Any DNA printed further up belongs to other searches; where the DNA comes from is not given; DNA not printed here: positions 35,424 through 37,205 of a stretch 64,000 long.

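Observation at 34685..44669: Eight-gene radical-SAM / methyltransferase / sulfotransferase / glycosyltransferase operon with no pathway I can name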

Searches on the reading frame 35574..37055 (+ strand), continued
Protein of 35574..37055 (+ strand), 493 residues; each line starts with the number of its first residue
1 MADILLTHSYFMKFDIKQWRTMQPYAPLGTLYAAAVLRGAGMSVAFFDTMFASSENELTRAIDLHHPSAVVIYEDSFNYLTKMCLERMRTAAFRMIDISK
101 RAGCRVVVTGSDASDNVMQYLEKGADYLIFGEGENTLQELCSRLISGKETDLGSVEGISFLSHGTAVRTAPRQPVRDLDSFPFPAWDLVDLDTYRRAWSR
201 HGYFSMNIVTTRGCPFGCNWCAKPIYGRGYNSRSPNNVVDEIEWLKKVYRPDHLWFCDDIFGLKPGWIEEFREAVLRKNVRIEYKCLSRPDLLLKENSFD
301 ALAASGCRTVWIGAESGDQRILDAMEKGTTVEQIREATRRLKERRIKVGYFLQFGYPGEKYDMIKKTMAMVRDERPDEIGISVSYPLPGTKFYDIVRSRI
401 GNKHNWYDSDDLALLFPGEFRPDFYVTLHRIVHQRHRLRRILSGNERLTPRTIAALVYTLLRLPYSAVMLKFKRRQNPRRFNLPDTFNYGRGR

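Call 16: find_related_loci(query=A1, collection=genome_contigs, flank=10000)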
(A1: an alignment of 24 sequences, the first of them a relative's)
Query A1 (493 aa) in genome_contigs; peptide patterns used: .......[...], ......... (x = any residue, [..] = any of these).
600 stretches matched a pattern (row limit reached: there are more); 596 encode a relative of the query (tblastn E <= 1e-3); the best 80 are kept; 80 distinct loci.
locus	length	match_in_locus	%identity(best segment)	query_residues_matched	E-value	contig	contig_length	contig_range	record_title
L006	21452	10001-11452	63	1-483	0e+0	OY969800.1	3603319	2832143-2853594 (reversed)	MAG: uncultured Bacteroidetes bacterium isolate MFD01476.bin.1.32 genome assembly, chromosome: 1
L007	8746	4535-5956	57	1-464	0e+0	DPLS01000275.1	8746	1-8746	MAG TPA_asm: Bacteroidetes bacterium isolate UBA11986 contig_33592, whole genome shotgun sequence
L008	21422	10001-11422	56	1-464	0e+0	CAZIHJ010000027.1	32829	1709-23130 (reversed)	MAG TPA_asm: uncultured Chitinophagales bacterium isolate SRP287453_co1_97 genome assembly, contig: NODE_2205_length_328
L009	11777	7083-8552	58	1-479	0e+0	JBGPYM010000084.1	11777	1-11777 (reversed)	MAG: Bacteroidota bacterium isolate OBJ1_062018_090_13 k141_671403_length_11777_cov_12.0000, whole genome shotgun sequen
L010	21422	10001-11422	58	1-464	0e+0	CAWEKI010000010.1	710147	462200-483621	MAG: uncultured Bacteroidetes bacterium isolate MFD05942.bin.1.2 genome assembly, contig: contig_652, whole genome shotg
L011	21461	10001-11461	56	1-474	0e+0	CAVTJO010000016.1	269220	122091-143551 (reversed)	MAG: uncultured Bacteroidetes bacterium isolate MFD05942.bin.1.467 genome assembly, contig: contig_66341, whole genome s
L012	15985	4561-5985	57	1-464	0e+0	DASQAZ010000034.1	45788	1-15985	MAG TPA_asm: Bacteroidota bacterium isolate SMAG_U11658 k141_136959, whole genome shotgun sequence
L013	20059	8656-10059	58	1-467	4e-180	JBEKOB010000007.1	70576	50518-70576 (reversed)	MAG: Bacteroidota bacterium isolate SPRUCE 430 SPRUCE_430_7, whole genome shotgun sequence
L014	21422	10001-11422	57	1-464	4e-179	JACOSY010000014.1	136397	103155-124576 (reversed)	MAG: Ignavibacteria bacterium isolate NC_groundwater_30_Pr7_B-0.1um_51_131 FFV18_Bp1_scaffold_209021, whole genome shotg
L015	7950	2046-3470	54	1-464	4e-177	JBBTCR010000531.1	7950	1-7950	MAG: Bacteroidota bacterium isolate H43-bin226_1 H43_bin226_1_000000000531, whole genome shotgun sequence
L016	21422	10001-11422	55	1-464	1e-176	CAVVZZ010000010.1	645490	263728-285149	MAG: Ignavibacteriota bacterium isolate MFD01872.bin.1.283 genome assembly, contig: contig_52911, whole genome shotgun s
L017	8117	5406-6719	59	1-438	2e-176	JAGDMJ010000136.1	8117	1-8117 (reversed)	MAG: Bacteroidetes bacterium isolate CTSoil_037 scaffold_1296, whole genome shotgun sequence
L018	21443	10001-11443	53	1-484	3e-175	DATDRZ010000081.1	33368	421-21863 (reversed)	MAG TPA_asm: Anaerolineales bacterium isolate SMAG_U7990 k141_108492, whole genome shotgun sequence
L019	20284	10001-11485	53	1-470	7e-175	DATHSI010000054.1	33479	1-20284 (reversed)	MAG TPA_asm: Candidatus Sulfomarinibacteraceae bacterium isolate SMAG_U16047 k141_498838, whole genome shotgun sequence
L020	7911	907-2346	54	1-480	2e-174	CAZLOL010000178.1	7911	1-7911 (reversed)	MAG TPA_asm: uncultured Ignavibacteriaceae bacterium isolate SRP173033_co1_9 genome assembly, contig: NODE_23179_length_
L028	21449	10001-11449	55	1-479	2e-171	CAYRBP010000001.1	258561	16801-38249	MAG TPA_asm: uncultured Ardenticatenaceae bacterium isolate binchicken_co274_322 genome assembly, contig: NODE_52_length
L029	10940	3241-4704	52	1-477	2e-171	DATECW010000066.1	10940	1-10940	MAG TPA_asm: Bacteroidota bacterium isolate SMAG_U8282 k141_1305298, whole genome shotgun sequence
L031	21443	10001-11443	54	1-477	1e-170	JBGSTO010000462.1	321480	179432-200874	MAG: Anaerolineales bacterium isolate JTS-AC409 k141_4338438, whole genome shotgun sequence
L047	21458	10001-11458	50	1-478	3e-168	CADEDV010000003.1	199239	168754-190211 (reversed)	MAG: uncultured Bacteroidetes bacterium isolate Bacteroidetes sp. RBC053 genome assembly, contig: MAG053_3, whole genome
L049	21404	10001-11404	53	1-465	1e-167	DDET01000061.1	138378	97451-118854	MAG TPA_asm: Bacteroidetes bacterium UBA1947 UBA1947_contig_20588, whole genome shotgun sequence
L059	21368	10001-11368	54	1-454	6e-167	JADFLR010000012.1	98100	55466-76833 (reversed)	MAG: Bacteroidetes bacterium isolate B54T1B5 B54T1B5_NODE55, whole genome shotgun sequence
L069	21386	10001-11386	51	1-474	3e-166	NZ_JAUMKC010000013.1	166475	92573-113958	Mucilaginibacter sp. L3T2-6 NODE_13_length_166475_cov_21.567230, whole genome shotgun sequence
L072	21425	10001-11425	51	1-468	6e-166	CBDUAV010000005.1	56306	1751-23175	MAG TPA_asm: uncultured Ignavibacteria bacterium isolate ERR2431952_binner23_Refined_47 genome assembly, contig: ERZ2388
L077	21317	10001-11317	54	1-438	1e-165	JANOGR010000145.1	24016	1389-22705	MAG: Ignavibacteriales bacterium isolate SOY_64_metabat_134 SOY_64_k141_2243791, whole genome shotgun sequence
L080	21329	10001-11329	53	1-442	4e-165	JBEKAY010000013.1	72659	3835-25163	MAG: Bacteroidota bacterium isolate SPRUCE 123 SPRUCE_123_13, whole genome shotgun sequence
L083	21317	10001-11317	54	1-439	6e-165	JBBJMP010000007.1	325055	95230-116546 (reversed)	MAG: Chitinophagaceae bacterium isolate RUP_SRG_29 NODE_33_length_325055_cov_19.921123, whole genome shotgun sequence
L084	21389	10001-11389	53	1-471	4e-165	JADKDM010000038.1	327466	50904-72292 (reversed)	MAG: Candidatus Villigracilis propinquus isolate OdNW_BATAC.378 tig00896855-10-3266290, whole genome shotgun sequence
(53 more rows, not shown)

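Call 19: search_solved_structures(query=window:35574-37055:+, max_evalue=0.001)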
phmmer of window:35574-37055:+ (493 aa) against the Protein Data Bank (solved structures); distinct sequences matched with E-value up to 0.001: 11.
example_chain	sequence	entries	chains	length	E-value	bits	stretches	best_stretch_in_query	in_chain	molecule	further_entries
9ccb_A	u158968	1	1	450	5.1e-16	61.4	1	102-398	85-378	Radical SAM core domain-containing protein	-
9n1b_A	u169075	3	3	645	6.5e-13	51.2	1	101-269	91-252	Radical SAM protein | Radical SAM enzyme CysS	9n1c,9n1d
6fd2_B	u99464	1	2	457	4.4e-12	48.5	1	173-398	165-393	Putative apramycin biosynthetic oxidoreductase 4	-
6wte_A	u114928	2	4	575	6.1e-09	38.1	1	123-366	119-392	B12-binding domain-containing protein | Tryptophan-C2-methyltransferase containing B12-binding domain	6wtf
5ul2_A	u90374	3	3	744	2e-07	33.1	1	116-367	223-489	OxsB protein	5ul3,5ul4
7osv_A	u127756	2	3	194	3.7e-07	32.2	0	91-130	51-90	DeNovoTIM6-SB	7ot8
7kdx_A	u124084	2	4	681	4.2e-07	32.1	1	105-269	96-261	Methyltransferase TokK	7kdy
6iad_A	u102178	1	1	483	6.4e-07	31.4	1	286-396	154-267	Histone acetyltransferase, ELP3 family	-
6iaz_A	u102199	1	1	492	6.6e-07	31.4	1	286-396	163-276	Histone acetyltransferase, ELP3 family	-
6ia8_A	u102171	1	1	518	7.2e-07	31.3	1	286-396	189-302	Histone acetyltransferase, ELP3 family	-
6z2i_A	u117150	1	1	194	3.2e-05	25.8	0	91-130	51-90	de novo designed TIM barrel DeNovoTIM6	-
